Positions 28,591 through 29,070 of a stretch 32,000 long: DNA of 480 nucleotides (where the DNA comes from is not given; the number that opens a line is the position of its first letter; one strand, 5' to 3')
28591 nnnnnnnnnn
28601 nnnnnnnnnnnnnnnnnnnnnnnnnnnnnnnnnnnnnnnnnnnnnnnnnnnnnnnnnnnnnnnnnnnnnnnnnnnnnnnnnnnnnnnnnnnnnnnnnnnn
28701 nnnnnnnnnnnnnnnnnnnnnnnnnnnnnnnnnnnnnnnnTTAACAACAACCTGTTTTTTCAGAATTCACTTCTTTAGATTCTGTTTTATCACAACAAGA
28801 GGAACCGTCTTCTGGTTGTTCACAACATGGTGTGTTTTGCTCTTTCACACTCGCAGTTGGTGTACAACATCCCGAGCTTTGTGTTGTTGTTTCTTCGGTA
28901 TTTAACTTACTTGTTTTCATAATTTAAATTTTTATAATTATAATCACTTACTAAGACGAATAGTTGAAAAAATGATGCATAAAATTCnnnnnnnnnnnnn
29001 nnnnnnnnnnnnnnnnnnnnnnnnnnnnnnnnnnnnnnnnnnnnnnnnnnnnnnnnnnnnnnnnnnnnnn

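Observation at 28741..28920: Unlisted 59-aa ORF encoding a peptide with four Cys-Cys doublets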

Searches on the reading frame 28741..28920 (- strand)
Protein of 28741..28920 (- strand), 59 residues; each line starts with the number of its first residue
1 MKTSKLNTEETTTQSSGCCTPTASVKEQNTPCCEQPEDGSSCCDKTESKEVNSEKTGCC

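Call 3: search_protein_families(library=pfam, proteins=[window:28741-28920:-], max_evalue=0.01)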
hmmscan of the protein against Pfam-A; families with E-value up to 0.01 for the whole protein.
window:28741-28920:- (59 aa): 0 families

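Call 4: search_protein_families(library=ncbifam, proteins=[window:28741-28920:-], max_evalue=0.01)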
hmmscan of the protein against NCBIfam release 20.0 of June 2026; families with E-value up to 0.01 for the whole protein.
window:28741-28920:- (59 aa): 0 families

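Call 5: find_homologous_proteins(query=window:28744-28920:-, max_evalue=10)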
Query seq(59 aa) (59 aa): 14 proteins with E <= 10 among 14 candidates.
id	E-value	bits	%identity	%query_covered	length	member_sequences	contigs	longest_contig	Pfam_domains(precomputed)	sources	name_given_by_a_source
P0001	1.1e-28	115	100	100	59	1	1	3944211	-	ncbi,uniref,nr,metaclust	ncbi:hypothetical protein [Wocania ichthyoenteri]|uniref:hypothetical protein n=1 Tax=Wocania ichthy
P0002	4.6e-20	88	80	93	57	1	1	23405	-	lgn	-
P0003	1.9e-17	79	71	100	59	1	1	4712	-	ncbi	-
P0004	2.1e-17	79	76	100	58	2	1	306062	-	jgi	jgi:hypothetical protein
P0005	7.8e-16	74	71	100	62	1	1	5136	-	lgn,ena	-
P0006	9.0e-16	74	69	100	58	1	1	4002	-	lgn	-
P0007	9.1e-16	74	68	100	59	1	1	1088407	-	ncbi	-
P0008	9.2e-16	74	69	81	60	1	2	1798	-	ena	-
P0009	3.6e-15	72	70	97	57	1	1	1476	-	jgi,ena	-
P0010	1.0e-13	68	71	100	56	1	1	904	-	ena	-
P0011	1.0e-13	68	62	100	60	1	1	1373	-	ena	-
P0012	3.0e-13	66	61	100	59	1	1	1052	-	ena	-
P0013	1.1e-12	65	67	86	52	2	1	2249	-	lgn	-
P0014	8.6e-10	55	57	100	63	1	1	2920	-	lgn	-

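Call 7: find_encoding_contigs(protein=P0007, flank=8000, max_places=3)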
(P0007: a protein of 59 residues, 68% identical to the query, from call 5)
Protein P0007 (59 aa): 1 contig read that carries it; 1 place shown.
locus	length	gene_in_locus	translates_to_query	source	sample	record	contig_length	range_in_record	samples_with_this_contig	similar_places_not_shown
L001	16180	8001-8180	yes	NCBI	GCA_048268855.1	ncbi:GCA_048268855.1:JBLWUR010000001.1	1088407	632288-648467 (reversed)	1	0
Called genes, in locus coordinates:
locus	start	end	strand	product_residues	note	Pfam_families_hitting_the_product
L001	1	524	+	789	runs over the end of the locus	PF03477:ATP-cone, PF00317:Ribonuc_red_lgN, PF02867:Ribonuc_red_lgC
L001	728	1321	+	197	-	PF03848:TehB (weak), PF13489:Methyltransf_23, PF02353:CMAS (weak), PF05401:NodS (weak), PF13847:Methyltransf_31, PF08241:Methyltransf_11, PF08242:Methyltransf_12, PF13649:Methyltransf_25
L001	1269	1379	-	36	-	-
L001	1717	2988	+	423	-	PF21419:RoxA-like_Cyt-c (weak)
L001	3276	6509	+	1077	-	PF05140:ResB, PF01578:Cytochrom_C_asm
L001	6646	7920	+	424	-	PF07992:Pyr_redox_2 (weak), PF13450:NAD_binding_8 (faint), PF13738:Pyr_redox_3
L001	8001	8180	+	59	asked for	-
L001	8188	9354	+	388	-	PF07690:MFS_1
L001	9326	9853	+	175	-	PF04542:Sigma70_r2, PF08281:Sigma70_r4_2, PF04545:Sigma70_r4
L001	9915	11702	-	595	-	PF01645:Glu_synthase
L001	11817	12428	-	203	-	-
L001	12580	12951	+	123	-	-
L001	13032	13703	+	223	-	PF02698:DUF218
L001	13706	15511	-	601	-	PF17899:Peptidase_M61_N, PF05299:Peptidase_M61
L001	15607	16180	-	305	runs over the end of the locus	PF14238:DUF4340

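Call 8: find_encoding_contigs(protein=P0004, flank=8000, max_places=3)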
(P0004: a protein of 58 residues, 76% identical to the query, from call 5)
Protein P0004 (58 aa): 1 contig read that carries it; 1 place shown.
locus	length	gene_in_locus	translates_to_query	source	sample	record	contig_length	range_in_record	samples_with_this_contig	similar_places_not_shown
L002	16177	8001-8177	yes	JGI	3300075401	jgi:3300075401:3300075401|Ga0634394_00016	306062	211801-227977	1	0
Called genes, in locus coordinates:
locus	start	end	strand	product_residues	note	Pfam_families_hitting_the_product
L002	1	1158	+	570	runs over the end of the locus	PF02776:TPP_enzyme_N, PF02775:TPP_enzyme_C (faint), PF16582:TPP_enzyme_M_2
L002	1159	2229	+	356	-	PF00501:AMP-binding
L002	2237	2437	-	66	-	-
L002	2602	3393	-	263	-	PF01381:HTH_3, PF12844:HTH_19, PF13560:HTH_31, PF00717:Peptidase_S24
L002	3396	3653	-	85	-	-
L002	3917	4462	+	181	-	-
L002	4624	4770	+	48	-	-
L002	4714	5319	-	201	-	PF13358:DDE_3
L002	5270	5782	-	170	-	PF13565:HTH_32 (weak), PF13592:HTH_33 (weak)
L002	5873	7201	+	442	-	PF07992:Pyr_redox_2 (weak), PF13450:NAD_binding_8 (weak), PF13738:Pyr_redox_3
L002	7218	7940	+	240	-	PF02585:PIG-L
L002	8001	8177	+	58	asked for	-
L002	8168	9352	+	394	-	PF07690:MFS_1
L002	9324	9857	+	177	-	PF04542:Sigma70_r2, PF08281:Sigma70_r4_2, PF04545:Sigma70_r4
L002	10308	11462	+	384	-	PF00155:Aminotran_1_2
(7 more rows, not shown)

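Call 9: find_encoding_contigs(protein=P0002, flank=8000, max_places=3)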
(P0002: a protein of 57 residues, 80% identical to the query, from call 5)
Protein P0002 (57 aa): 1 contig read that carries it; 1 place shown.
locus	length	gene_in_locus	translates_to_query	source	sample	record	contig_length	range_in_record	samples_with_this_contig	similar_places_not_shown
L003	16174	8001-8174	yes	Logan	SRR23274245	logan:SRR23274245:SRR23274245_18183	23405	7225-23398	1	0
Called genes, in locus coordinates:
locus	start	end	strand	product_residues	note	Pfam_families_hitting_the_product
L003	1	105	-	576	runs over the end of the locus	PF00515:TPR_1 (faint), PF07719:TPR_2 (faint), PF13181:TPR_8 (faint), PF13424:TPR_12 (weak), PF13374:TPR_10 (faint), PF13424:TPR_12, PF07730:HisKA_3, PF02518:HATPase_c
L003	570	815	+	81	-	PF11196:DUF2834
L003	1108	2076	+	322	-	PF00165:HTH_AraC, PF12833:HTH_18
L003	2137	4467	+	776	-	PF13620:CarboxypepD_reg, PF13715:CarbopepD_reg_2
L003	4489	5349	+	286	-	PF04116:FA_hydroxylase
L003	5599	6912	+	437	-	PF07992:Pyr_redox_2 (faint), PF13450:NAD_binding_8 (faint), PF13738:Pyr_redox_3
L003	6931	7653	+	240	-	PF02585:PIG-L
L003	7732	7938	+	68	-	-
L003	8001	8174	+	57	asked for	-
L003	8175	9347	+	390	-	PF07690:MFS_1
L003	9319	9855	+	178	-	PF04542:Sigma70_r2, PF08281:Sigma70_r4_2, PF04545:Sigma70_r4 (weak)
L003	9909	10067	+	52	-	-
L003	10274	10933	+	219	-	-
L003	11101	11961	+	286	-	-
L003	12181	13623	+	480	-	PF04775:Bile_Hydr_Trans, PF01738:DLH (faint), PF08840:BAAT_C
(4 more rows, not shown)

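Call 19: find_related_loci(query=A1, collection=genome_contigs, flank=6000)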
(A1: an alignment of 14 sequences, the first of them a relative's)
Query A1 (59 aa) in genome_contigs; peptide patterns used: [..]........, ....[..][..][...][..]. (x = any residue, [..] = any of these).
30 stretches matched a pattern; 9 encode a relative of the query (tblastn E <= 1e-3); 9 distinct loci.
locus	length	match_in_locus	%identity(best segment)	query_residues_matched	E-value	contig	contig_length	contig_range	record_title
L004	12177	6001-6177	68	1-59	4e-21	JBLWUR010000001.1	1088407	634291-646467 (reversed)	MAG: Fulvivirga sp. isolate EA11-02 A11.024.metabat.1RE.5K@1, whole genome shotgun sequence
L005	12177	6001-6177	64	1-59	4e-20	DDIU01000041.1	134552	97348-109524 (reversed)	MAG TPA_asm: Flammeovirgaceae bacterium UBA1842 UBA1842_contig_561, whole genome shotgun sequence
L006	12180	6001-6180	55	1-59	6e-18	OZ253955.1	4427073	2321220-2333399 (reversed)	MAG: Cyclobacteriaceae bacterium isolate f867798c-4152-4d75-ae81-7ff38dc92668 genome assembly, chromosome: 1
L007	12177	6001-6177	56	1-59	1e-17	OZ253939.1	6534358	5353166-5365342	MAG: Cyclobacteriaceae bacterium isolate eee96a46-ca30-49ea-ac7f-a37d19bfbf08 genome assembly, chromosome: 1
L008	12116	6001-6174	54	1-59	3e-16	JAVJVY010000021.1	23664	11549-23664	MAG: Vicingaceae bacterium isolate C2-GNP5-19 k141_36736, whole genome shotgun sequence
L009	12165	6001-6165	49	1-59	5e-13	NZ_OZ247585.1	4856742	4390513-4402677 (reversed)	MAG: Reichenbachiella sp. isolate eb5c5201-2828-4ab5-bcd7-5c3e20512ac5 chromosome 1, complete sequence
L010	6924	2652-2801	52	10-59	2e-11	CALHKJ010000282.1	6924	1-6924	MAG: uncultured Saprospiraceae bacterium isolate R4_Bin_Bin_68_1 genome assembly, contig: c_000002126044, whole genome s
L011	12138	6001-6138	61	15-59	3e-10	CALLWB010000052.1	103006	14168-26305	MAG: uncultured Saprospiraceae bacterium isolate R3_Bin_METABAT__241_1 genome assembly, contig: c_000000571258, whole ge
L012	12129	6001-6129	45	2-45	3e-7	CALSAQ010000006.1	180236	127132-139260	MAG: Sphingobacterium thalpophilum isolate JJ-MO2A6-331-2-mx-bin689 genome assembly, contig: JJ-MO2A6-331-C19, whole gen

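Call 23: search_protein_representatives(alignment_id=A1)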
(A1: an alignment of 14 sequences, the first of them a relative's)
Query: 14 sequences, 59 profile positions. Proteins with E-value up to 0.001 (for the whole library): 23; up to 1e-10: 6; up to 1e-30: 0. The best 23 are listed.
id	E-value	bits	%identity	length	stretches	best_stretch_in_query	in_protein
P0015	2.9e-16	75.3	-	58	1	1-59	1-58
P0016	8.5e-15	70.6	-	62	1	1-59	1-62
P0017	1.0e-14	70.4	-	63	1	1-59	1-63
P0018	2.9e-14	68.9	-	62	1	1-59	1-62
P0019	4.2e-14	68.3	-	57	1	1-59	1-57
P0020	9.3e-12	60.8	-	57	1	7-59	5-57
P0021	1.3e-09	54.0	-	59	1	1-59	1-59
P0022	1.3e-08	50.8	-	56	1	4-59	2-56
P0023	2.2e-08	50.0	-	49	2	18-45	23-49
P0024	3.7e-08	49.3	-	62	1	10-59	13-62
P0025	1.7e-07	47.2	-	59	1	1-59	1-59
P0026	2.2e-07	46.8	-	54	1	2-59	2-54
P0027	1.3e-06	44.3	-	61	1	1-59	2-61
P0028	4.3e-06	42.7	-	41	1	27-59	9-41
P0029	2.0e-05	40.6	-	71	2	14-45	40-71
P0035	7.0e-04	35.6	-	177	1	10-47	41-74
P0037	9.7e-04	35.2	-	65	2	16-45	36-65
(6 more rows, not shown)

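Call 25: find_encoding_contigs(protein=P0037, flank=6000, max_places=4)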
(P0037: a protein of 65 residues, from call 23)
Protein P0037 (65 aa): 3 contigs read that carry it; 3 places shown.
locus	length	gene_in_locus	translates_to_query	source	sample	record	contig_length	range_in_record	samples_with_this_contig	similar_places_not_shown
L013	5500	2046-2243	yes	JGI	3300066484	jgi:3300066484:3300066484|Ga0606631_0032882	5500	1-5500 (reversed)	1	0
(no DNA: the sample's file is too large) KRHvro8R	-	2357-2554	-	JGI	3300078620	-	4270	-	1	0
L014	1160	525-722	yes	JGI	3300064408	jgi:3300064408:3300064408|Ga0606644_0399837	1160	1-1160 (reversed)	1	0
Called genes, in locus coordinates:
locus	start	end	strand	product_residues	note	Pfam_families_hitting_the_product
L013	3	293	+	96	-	?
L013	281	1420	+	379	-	PF07690:MFS_1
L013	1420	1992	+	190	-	PF04542:Sigma70_r2, PF08281:Sigma70_r4_2 (weak)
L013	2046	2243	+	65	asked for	-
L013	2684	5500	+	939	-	?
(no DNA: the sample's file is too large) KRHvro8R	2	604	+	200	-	?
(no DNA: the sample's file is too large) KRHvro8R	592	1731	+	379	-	PF07690:MFS_1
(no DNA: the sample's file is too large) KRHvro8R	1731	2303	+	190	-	PF04542:Sigma70_r2, PF08281:Sigma70_r4_2 (weak)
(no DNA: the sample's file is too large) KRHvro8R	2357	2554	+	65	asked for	-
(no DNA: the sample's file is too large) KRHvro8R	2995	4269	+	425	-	?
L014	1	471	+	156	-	?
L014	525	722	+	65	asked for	-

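Call 26: find_encoding_contigs(protein=P0035, flank=6000, max_places=3)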
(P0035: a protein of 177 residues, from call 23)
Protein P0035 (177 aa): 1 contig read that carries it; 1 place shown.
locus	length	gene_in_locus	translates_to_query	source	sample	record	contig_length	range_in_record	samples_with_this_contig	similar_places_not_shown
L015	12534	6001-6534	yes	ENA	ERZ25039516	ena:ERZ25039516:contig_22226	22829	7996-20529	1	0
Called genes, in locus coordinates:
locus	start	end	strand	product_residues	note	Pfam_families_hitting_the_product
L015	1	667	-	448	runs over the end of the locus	PF10011:DUF2254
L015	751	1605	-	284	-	PF02518:HATPase_c, PF00072:Response_reg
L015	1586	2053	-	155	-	PF08448:PAS_4 (faint), PF00512:HisKA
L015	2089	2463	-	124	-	PF00989:PAS (faint)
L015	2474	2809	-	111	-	PF00989:PAS (faint), PF08448:PAS_4 (faint), PF13426:PAS_9 (faint), PF13188:PAS_8 (faint)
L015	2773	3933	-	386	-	PF12728:HTH_17, PF00376:MerR, PF13411:MerR_1, PF08447:PAS_3 (faint), PF14417:MEDS, PF13426:PAS_9 (faint), PF00989:PAS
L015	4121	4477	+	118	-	-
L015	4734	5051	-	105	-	PF12840:HTH_20, PF01022:HTH_5 (weak), PF09339:HTH_IclR (weak)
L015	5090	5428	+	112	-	PF01451:LMWPc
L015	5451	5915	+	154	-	PF01135:PCMT (weak), PF13847:Methyltransf_31, PF13649:Methyltransf_25 (weak)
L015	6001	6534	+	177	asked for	-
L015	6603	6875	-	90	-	-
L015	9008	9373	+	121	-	-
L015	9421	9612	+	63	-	-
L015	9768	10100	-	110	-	-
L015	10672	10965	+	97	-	PF04326:SLFN_AlbA_2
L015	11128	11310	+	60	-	-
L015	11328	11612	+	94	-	-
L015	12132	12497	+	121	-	PF10002:DUF2243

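Call 29: find_homologous_proteins(query=A2, max_evalue=0.1)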
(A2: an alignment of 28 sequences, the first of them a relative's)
Query A2 (28 sequences) (59 aa, profile of the alignment): 227 proteins with E <= 0.1 among 2249 candidates; the best 120 are listed.
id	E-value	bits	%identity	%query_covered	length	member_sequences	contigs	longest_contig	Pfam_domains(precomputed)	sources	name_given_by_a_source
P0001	5.3e-17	79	100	100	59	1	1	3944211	-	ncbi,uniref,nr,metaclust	ncbi:hypothetical protein [Wocania ichthyoenteri]|uniref:hypothetical protein n=1 Tax=Wocania ichthy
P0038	7.8e-17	79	63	100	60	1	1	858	-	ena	-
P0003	1.7e-16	77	71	100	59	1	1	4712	-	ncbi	-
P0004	3.6e-16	76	76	100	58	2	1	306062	-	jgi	jgi:hypothetical protein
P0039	3.6e-16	76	57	100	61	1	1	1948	-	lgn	-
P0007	3.6e-16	76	68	100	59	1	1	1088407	-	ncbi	-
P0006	3.7e-16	76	69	100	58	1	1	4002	-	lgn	-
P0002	4.4e-16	76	80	93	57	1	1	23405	-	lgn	-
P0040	6.0e-16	76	58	100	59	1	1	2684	-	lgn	-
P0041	9.0e-16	75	56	100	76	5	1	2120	-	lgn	-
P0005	1.1e-15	75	71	100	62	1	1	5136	-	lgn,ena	-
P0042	1.4e-15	75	66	100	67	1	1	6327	-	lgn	-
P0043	2.1e-15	74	56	100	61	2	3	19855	-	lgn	-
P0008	2.1e-15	74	69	81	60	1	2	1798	-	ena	-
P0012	3.4e-15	73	61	100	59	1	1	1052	-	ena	-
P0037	4.7e-8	50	52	56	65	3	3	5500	-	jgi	jgi:hypothetical protein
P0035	7.2e-7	47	52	71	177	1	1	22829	-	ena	-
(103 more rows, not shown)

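Call 40: search_protein_families(library=ncbifam, proteins=[L006:6358-7410:+, L006:7493-7933:+, L006:8003-9013:+, L006:9010-9477:+, L010:2850-3263:+, L010:871-1149:+], max_evalue=0.01)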
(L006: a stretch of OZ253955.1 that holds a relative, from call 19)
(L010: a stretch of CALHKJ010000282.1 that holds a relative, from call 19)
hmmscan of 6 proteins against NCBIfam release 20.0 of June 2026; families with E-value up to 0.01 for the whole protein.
L006:6358-7410:+ (350 aa): 17 families
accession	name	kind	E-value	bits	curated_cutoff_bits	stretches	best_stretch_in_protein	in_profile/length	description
NF040505.1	ArsO_flavin_mono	equivalog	1.9e-143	478.1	425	1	5-342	2-345/346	ArsO family NAD(P)H-dependent flavin-containing monooxygenase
TIGR04046.1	MSMEG_0569_nitr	hypoth_equivalog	7.6e-33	114.1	498.35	1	5-179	2-179/400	MSMEG_0569 family flavin-dependent oxidoreductase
TIGR04018.1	Bthiol_YpdA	hypoth_equivalog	1.3e-15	57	339.9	1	5-185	1-176/316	YpdA family putative bacillithiol disulfide reductase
TIGR01292.1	TRX_reduct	equivalog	3.6e-09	35.8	343.45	1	4-175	1-155/300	thioredoxin-disulfide reductase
NF058570.1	trimeth_mono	equivalog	9.2e-09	34.9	675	1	105-179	139-212/443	trimethylamine monooxygenase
TIGR03143.1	AhpF_homolog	hypoth_equivalog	5.8e-06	25.2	687.65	1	2-196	3-178/555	putative alkyl hydroperoxide reductase F subunit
TIGR03140.1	AhpF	equivalog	7.7e-06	24.7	502.9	1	3-176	212-367/515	alkyl hydroperoxide reductase subunit F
NF033460.1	glycerol3P_ox_II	equivalog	1.4e-05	24.5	460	0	87-143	163-220/361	type 2 glycerol-3-phosphate oxidase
TIGR00275.1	TIGR00275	subfamily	4.2e-05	22.5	183.8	1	77-132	107-163/401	aminoacetone oxidase family FAD-binding enzyme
NF009410.0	PRK12771.1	subfamily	0.00071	18.3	516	0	7-40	142-175/566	NAD(P)-binding protein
NF004943.0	PRK06292.2-1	equivalog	0.001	18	432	0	2-176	2-186/456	dihydrolipoyl dehydrogenase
NF005572.0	PRK07251.1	equivalog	0.0013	17.6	537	0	257-298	230-267/438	FAD-containing oxidoreductase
NF007614.0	PRK10262.1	equivalog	0.0019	17.3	644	1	107-184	93-169/321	thioredoxin-disulfide reductase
NF003437.0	PRK04965.1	equivalog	0.0019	17.2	392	1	85-183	67-163/378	NADH:flavorubredoxin reductase NorW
TIGR02032.1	GG-red-SF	subfamily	0.0022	17.8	158.8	0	84-131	101-149/297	geranylgeranyl reductase family protein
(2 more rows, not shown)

L006:7493-7933:+ (146 aa): 0 families

L006:8003-9013:+ (336 aa): 2 families
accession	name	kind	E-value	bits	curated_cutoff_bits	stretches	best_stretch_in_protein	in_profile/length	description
NF041585.1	MqnP_Cj_Hp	exception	0.0025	17.4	375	1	7-82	109-175/281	menaquinone biosynthesis prenyltransferase MqnP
NF009515.0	PRK12874.1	equivalog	0.0037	16.7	392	1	7-82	116-182/291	4-hydroxybenzoate polyprenyltransferase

L006:9010-9477:+ (155 aa): 11 families
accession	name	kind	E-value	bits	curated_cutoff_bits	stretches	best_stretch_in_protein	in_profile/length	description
NF002854.0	PRK03147.1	subfamily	4.8e-20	72.2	170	1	21-150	30-163/176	thiol-disulfide oxidoreductase ResA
NF047696.1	ThlDiSintTplARhiz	equivalog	7.1e-18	65.2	230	1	24-151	70-205/219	thiol:disulfide interchange protein TlpA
NF041202.1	StoA_CxxC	exception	8e-13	48.6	210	1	7-145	5-150/163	endospore biogenesis thiol-disulfide oxidoreductase StoA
TIGR00385.1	dsbE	subfamily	2.7e-10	40.1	123.15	1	46-148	54-159/173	DsbE family thiol:disulfide interchange protein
TIGR01068.1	thioredoxin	equivalog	3.1e-05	24.1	96.8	1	52-85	13-46/101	thioredoxin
NF010625.0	PRK14018.1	equivalog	4.3e-05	22.2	522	1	14-147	16-160/521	bifunctional peptide-methionine (S)-S-oxide reductase MsrA/peptide-methionine (R)-S-oxide reductase MsrB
TIGR01126.1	pdi_dom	equivalog_domain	0.00025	21.3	107.2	0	52-151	13-96/105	protein disulfide-isomerase domain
NF011941.0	PRK15412.1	equivalog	0.00027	20.5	359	1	53-139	68-155/185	thiol:disulfide interchange protein DsbE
NF008229.0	PRK10996.1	equivalog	0.001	18.8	125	1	50-84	49-83/141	thioredoxin TrxC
NF047697.1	ThioredTrxAClost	equivalog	0.0024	18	140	1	53-85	17-49/105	thioredoxin TrxA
NF041054.1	WAxxUGC_long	equivalog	0.0034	16.7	300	1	35-105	86-158/354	ResA-like WAxxUGC motif-containing protein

L010:2850-3263:+ (137 aa): 1 family
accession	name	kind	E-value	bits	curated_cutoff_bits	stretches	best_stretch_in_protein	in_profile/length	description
NF045752.1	MPN396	equivalog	0.0041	15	1100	1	34-96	501-562/969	MPN396 family protein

L010:871-1149:+ (92 aa): 0 families

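Call 52: search_dna_similar(query=window:28744-28920:-, collection=plasmids, mode=protein, max_evalue=0.01)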
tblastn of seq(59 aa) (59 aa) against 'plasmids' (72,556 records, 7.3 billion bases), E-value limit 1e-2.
No match.

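Call 53: predict_structure(alignment_id=A2)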
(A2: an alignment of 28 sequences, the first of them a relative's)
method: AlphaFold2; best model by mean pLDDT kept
length: 59 residues; sequences in the alignment: 28
mean_pLDDT: 59.8   pTM: 0.28
mean pLDDT of the five models: 59.8, 59.4, 58.6, 57.9, 51.2
residues with pLDDT >= 90: 0; 70-90: 16; 50-70: 21; < 50: 22
segments of 3 or more residues with pLDDT < 50: 7-15, 24-30
pLDDT, mean of each block of 10 residues (from residue 1): 48 50 48 64 77 73
secondary structure, 60 per line:
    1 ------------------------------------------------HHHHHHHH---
elements in order: H49-56
